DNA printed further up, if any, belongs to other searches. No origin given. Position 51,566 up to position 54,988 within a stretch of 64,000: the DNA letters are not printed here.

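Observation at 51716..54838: Giant anti-sigma factor with an internally duplicated Cys-containing extracytoplasmic module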

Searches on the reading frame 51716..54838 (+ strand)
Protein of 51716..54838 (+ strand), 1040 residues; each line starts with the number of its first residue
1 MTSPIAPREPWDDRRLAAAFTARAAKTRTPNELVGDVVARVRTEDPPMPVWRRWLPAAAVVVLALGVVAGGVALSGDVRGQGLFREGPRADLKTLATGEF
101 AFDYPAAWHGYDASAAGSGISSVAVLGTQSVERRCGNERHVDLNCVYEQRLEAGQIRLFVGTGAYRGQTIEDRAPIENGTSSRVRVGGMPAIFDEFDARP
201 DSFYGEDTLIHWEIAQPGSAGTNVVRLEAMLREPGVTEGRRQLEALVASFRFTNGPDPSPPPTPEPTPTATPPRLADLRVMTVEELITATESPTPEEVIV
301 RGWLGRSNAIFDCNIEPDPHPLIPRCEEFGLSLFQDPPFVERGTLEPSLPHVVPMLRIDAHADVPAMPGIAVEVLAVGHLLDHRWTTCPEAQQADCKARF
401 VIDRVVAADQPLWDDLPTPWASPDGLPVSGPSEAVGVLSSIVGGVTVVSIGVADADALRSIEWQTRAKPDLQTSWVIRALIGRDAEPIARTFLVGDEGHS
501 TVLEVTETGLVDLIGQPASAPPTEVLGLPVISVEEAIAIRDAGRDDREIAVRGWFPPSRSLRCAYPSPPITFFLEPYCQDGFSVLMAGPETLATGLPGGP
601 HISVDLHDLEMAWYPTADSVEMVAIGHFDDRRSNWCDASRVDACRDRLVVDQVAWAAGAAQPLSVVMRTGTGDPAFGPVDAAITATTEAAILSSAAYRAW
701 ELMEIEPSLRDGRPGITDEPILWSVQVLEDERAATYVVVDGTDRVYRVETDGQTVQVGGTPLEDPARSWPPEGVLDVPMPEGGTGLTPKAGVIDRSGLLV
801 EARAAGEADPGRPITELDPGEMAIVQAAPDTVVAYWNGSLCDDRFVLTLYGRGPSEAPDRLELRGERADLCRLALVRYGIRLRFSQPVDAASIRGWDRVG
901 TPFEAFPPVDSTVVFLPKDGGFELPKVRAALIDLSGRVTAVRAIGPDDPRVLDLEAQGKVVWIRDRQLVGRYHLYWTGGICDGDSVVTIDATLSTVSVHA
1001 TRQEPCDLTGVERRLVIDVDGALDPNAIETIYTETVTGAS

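Call 6: search_protein_families(library=pfam, proteins=[window:51716-54838:+], max_evalue=1)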
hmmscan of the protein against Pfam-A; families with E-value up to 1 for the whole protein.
window:51716-54838:+ (1040 aa): 0 families

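Call 7: search_protein_families(library=ncbifam, proteins=[window:51716-54838:+], max_evalue=1)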
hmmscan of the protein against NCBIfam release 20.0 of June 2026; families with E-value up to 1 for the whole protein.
window:51716-54838:+ (1040 aa): 0 families

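Call 10: find_homologous_proteins(query=window:51716-54838:+, max_evalue=0.001)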
Query window:51716-54838:+ (1040 aa): 37 proteins with E <= 0.001 among 8000 candidates.
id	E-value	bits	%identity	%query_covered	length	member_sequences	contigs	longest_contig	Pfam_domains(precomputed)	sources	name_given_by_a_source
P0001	0.0e+0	2365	100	100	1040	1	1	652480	-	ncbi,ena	-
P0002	0.0e+0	1631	70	100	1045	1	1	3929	-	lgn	-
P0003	0.0e+0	1625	72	97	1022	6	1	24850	-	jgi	jgi:hypothetical protein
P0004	0.0e+0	1531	67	100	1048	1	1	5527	-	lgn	-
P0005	0.0e+0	1491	66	100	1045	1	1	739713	-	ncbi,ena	-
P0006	0.0e+0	1434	64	100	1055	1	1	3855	-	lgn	-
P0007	0.0e+0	1367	61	99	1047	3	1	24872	-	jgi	jgi:hypothetical protein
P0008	0.0e+0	1328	64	90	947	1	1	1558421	-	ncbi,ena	-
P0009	0.0e+0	1091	66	73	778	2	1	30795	-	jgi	-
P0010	0.0e+0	1089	57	57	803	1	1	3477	-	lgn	-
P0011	0.0e+0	1050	63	49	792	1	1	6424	-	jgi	jgi:hypothetical protein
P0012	0.0e+0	1045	63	50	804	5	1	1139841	-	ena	-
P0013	0.0e+0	1032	59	50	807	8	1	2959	-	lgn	-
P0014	0.0e+0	1023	63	50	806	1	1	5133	-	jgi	jgi:hypothetical protein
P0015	0.0e+0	1017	60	50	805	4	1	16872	-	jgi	jgi:hypothetical protein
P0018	9.1e-265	900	69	58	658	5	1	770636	-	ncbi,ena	-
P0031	4.0e-101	358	56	28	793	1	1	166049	PF08281.19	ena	-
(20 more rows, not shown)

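Call 19: find_encoding_contigs(protein=P0001, flank=6000, max_places=3)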
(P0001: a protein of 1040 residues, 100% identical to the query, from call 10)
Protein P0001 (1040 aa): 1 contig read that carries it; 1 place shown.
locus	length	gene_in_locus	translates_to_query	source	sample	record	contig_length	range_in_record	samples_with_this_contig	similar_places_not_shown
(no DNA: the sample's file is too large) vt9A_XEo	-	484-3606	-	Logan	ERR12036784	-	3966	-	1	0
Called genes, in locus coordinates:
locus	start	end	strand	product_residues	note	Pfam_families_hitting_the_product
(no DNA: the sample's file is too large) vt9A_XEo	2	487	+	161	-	?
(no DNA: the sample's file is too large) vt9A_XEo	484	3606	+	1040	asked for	-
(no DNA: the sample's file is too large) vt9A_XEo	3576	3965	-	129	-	?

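Call 22: find_related_loci(query=window:51716-54838:+, collection=genome_contigs, flank=8000)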
Query window:51716-54838:+ (1040 aa) in genome_contigs; peptide patterns used: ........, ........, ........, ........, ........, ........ (x = any residue, [..] = any of these).
31 stretches matched a pattern; 2 encode a relative of the query (tblastn E <= 1e-3); 2 distinct loci.
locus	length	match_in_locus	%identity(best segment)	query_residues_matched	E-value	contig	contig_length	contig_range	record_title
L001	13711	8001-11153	74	1-1040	0e+0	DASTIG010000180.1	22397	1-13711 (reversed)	MAG TPA_asm: Candidatus Limnocylindrales bacterium isolate SMAG_U924 k141_1329499, whole genome shotgun sequence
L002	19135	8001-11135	66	1-1040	0e+0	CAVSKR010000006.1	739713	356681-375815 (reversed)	MAG: uncultured Chloroflexia bacterium isolate MFD09206.bin.1.191 genome assembly, contig: contig_6781, whole genome sho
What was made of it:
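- Checked: Orthologues of 1045-1055 aa occur in independent assemblies (calls 10, 22).
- Tried and rejected: The single-protein scan found only two genomes (call 22).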

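Call 27: find_encoding_contigs(protein=P0031, flank=4000, max_places=2)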
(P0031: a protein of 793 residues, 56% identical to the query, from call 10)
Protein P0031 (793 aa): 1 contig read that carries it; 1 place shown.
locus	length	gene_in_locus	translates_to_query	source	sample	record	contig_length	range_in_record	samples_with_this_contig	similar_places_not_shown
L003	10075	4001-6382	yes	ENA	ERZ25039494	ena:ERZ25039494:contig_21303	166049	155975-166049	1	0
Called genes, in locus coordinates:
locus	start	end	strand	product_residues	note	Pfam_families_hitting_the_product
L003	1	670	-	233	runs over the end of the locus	-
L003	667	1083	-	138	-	PF26571:VldE (weak)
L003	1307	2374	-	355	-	PF01053:Cys_Met_Meta_PP, PF00155:Aminotran_1_2 (weak)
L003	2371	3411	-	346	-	PF00291:PALP, PF00571:CBS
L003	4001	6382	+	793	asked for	PF08281:Sigma70_r4_2 (weak)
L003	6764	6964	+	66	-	-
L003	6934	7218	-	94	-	PF07969:Amidohydro_3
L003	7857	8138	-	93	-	PF12890:DHOase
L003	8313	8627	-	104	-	PF00185:OTCace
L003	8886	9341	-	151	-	PF02729:OTCace_N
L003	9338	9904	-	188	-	PF00156:Pribosyltran, PF14681:UPRTase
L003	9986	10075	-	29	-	?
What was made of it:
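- Tried and rejected: Its contig has many split genes, which points to frameshift errors (call 27).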

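Call 51: predict_structure(alignment_id=A2)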
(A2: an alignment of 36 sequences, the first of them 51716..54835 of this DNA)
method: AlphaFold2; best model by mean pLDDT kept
length: 1040 residues; sequences in the alignment: 36
mean_pLDDT: 82.1   pTM: 0.39
mean pLDDT of the five models: 82.1, 80.4, 80.2, 78.1, 77.9
residues with pLDDT >= 90: 463; 70-90: 391; 50-70: 113; < 50: 73
segments of 3 or more residues with pLDDT < 50: 1-11, 43-52, 54-58, 66-81, 257-269, 763-766, 921-923, 1037-1040
pLDDT, mean of each block of 10 residues (from residue 1): 40 67 65 62 44 49 46 37 83 93 96 74 94 89 91 95 90 91 93 92 90 92 95 93 95 61 34 89 94 93 86 76 81 82 70 89 84 94 91 93 94 91 86 88 92 89 80 88 84 73 87 67 94 97 93 88 80 83 86 72 92 84 96 91 94 92 89 83 93 95 89 81 96 95 91 87 55 81 73 89 89 74 92 87 83 82 71 73 94 82 60 74 63 91 82 74 89 85 83 89 63 90 87 57
secondary structure, 60 per line:
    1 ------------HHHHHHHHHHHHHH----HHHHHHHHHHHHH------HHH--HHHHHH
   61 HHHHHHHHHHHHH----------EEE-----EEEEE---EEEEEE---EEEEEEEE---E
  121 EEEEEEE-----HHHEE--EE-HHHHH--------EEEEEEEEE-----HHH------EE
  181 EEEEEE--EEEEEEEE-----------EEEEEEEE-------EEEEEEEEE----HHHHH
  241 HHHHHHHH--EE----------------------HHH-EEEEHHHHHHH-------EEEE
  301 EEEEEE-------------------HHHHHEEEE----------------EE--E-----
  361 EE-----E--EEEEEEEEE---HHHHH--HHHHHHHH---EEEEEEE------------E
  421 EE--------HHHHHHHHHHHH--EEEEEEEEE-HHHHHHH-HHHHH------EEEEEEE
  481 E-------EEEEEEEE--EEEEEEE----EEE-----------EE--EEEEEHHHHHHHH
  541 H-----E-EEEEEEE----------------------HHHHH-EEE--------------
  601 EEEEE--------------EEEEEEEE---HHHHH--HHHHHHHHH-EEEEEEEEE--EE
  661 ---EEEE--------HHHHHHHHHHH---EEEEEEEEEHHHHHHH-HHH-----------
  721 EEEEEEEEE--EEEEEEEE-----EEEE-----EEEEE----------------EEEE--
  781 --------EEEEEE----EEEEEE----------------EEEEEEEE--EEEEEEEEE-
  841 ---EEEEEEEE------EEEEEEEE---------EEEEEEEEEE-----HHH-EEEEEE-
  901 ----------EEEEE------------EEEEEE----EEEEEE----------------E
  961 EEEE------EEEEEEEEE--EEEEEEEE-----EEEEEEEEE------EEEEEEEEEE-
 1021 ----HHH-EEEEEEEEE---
elements in order (helices of 4 or more, strands of 3 or more residues): H13-26 H31-43 H55-73 E84-86 E92-96 E100-105 E109-116 E120-127 H143-147 E156-164 E179-186 E189-196 E208-215 E223-231 H236-248 E279-282 H283-289 E297-306 H326-330 E331-334 E371-379 H383-387 H390-397 E401-407 E420-422 H431-442 E445-453 H455-461 H463-467 E474-481 E489-496 E499-505 E510-512 E528-532 H533-541 E549-555 H578-582 E584-586 E601-605 E620-627 H631-635 H638-646 E648-656 E664-667 H676-686 E690-698 H699-705 E721-729 E732-739 E745-748 E754-758 E775-778 E789-794 E799-804 E821-828 E831-839 E844-851 E858-865 E875-884 E894-899 E911-915 E928-933 E938-943 E960-964 E971-979 E982-989 E995-1003 E1010-1019 E1029-1037
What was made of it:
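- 51716..51877 (+): Cytoplasmic N-terminal tail, residues 1-54, with motif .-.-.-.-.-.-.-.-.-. and two predicted helices (13-26, 31-43). Proposed sigma-binding region. The helices come from the AlphaFold model, with pLDDT only 62-67 (call 51).
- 52961..53260 (+): F-type small α/β domain copy 1, residues 416-515. Cys-free. Predicted order of elements α-β-α-β-β-β (call 51).
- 53276..53695 (+): OB-Cys module copy 2, residues 521-660. Cys 563-578 and 636-644 are the proposed disulfides. Same order of secondary-structure elements in the full-length model (call 51).
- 54437..54835 (+): C-type all-β domain copy 2, residues 908-1040, with one Cys pair (981, 1006). All-β in the model (call 51).
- On Class II anti-sigma factor (CnrY/NepR type): Two helices (13-26, 31-43) are predicted before the transmembrane helix, but at pLDDT 62-67 (call 51).
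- Its helices are predicted with low confidence (pLDDT 62-67, call 51).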

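Call 55: fold_search(model_id=the predicted structure, library=pdb)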
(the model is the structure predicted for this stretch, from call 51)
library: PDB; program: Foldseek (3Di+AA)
matches with E <= 10: 1091; with E <= 0.001: 6
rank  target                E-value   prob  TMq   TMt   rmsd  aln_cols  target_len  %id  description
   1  2lnj_MODEL_1_A        3.6e-05  1.00  0.11  0.58   5.5       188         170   12  Solution Structure of Cyanobacterial PsbP (CyanoP) from Synechocystis sp. PCC 6803 (released 2012-06-06)
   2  9grx_0                1.6e-04  1.00  0.10  0.50   5.8       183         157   13  NDH-PSI-LHCI supercomplex from S. oleracea (released 2025-02-12)
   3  2xb3                  2.5e-04  1.00  0.11  0.60   5.2       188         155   11  The Structure of Cyanobacterial PsbP (released 2010-08-25)
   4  3wa5_B                5.0e-04  1.00  0.09  0.49   6.0       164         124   13  Crystal Structure of type VI peptidoglycan muramidase effector Tse3 in complex with its cognate immunity protein Tsi3 (released 2013-10-02)
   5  6q3g_O2               8.2e-04  0.44  0.08  0.15  22.9       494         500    7  Structure of native bacteriophage P68 (released 2019-11-06)
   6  6iab                  8.2e-04  0.44  0.08  0.15  22.9       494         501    7  Tail fiber of Staphylococcus aureus phage P68 (released 2019-11-06)
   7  4luq_C                1.1e-03  1.00  0.09  0.50   5.8       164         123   13  Crystal structure of virulence effector Tse3 in complex with neutralizer Tsi3 (released 2013-09-18)
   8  4pws                  2.1e-03  1.00  0.10  0.47   7.9       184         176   14  Crystal structure of secreted proline rich antigen MTC28 (Rv0040c) at 2.15 A with bound chloride from Mycobacterium tube (released 2015-03-25)
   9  4rth_B                2.1e-03  1.00  0.10  0.47   7.3       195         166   10  The crystal structure of PsbP from Zea mays (released 2015-03-11)
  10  4luq_D                2.3e-03  1.00  0.09  0.49   5.7       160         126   12  Crystal structure of virulence effector Tse3 in complex with neutralizer Tsi3 (released 2013-09-18)
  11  3lyd_A                3.3e-03  1.00  0.10  0.54   6.8       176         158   10  Crystal structure of Putative uncharacterized protein from Jonesia denitrificans (released 2010-03-09)
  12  4n80_B                3.4e-03  0.99  0.09  0.45   6.2       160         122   14  Crystal structure of Tse3-Tsi3 complex (released 2014-04-23)
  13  3lyd_B                5.1e-03  1.00  0.10  0.54   6.4       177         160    9  Crystal structure of Putative uncharacterized protein from Jonesia denitrificans (released 2010-03-09)
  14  6e5d                  7.4e-03  1.00  0.11  0.50   8.1       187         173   12  Crystal structure of LpqN involved in cell envelope biogenesis of Mycobacterium tuberculosis (released 2019-07-24)
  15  4n7s_B                7.8e-03  0.98  0.09  0.49   5.9       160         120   12  Crystal structure of Tse3-Tsi3 complex with Zinc ion (released 2014-04-23)
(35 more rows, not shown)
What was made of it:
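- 51965..52465 (+): Domain X, residues 84-250: PsbP/MOG1/DcrB-like α/β domain with one Cys pair (135, 145). Foldseek against PDB: CyanoP 2lnj E 3.6e-5, also Tsi3, MTC28 and LpqN (call 55).
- On PsbP / MOG1 / DUF1795-like domain (domain X): Foldseek E 3.6e-5 to CyanoP (call 55).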

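Call 75: list_cluster_members(proteins=[P0001, P0005, P0008, P0018, P0117, P0149, P0038, P0050, P0125, P0130])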
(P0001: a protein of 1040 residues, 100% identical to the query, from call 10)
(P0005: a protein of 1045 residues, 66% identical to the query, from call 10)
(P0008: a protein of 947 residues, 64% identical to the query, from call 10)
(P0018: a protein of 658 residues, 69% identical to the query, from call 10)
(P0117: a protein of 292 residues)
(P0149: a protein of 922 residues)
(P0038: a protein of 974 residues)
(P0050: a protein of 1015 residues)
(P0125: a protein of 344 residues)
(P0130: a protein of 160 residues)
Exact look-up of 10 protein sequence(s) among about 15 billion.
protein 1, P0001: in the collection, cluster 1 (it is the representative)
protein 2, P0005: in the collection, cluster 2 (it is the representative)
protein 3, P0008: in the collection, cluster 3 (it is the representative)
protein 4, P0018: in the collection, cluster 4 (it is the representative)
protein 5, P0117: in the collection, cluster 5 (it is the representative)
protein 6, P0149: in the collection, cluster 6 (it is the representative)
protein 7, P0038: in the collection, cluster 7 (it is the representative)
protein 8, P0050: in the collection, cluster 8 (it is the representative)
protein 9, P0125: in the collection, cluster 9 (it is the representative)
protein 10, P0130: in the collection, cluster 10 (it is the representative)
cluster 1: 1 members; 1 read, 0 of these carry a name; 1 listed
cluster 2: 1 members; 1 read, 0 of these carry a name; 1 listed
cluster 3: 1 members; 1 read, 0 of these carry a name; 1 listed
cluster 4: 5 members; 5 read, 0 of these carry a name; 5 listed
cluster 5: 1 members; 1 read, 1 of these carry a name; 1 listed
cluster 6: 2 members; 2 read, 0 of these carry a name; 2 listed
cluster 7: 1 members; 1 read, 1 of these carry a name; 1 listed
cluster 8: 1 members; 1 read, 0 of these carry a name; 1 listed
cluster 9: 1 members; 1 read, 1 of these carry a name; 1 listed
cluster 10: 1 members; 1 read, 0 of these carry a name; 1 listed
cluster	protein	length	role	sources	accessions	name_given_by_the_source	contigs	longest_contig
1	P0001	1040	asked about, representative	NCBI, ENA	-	-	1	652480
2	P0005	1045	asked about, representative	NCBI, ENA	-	-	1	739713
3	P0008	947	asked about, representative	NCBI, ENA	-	-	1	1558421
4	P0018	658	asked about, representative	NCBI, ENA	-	-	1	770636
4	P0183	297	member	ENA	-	-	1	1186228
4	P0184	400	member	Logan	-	-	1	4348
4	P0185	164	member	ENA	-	-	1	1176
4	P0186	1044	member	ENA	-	-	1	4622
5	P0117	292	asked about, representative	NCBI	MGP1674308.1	MAG: hypothetical protein ACTS8Z_03720, partial [Candidatus Limnocylindrales bacterium]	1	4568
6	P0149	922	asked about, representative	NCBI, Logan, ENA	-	-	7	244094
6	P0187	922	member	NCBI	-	-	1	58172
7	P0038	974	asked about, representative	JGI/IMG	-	hypothetical protein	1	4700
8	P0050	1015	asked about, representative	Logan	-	-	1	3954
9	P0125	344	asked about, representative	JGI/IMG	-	hypothetical protein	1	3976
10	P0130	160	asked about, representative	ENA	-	-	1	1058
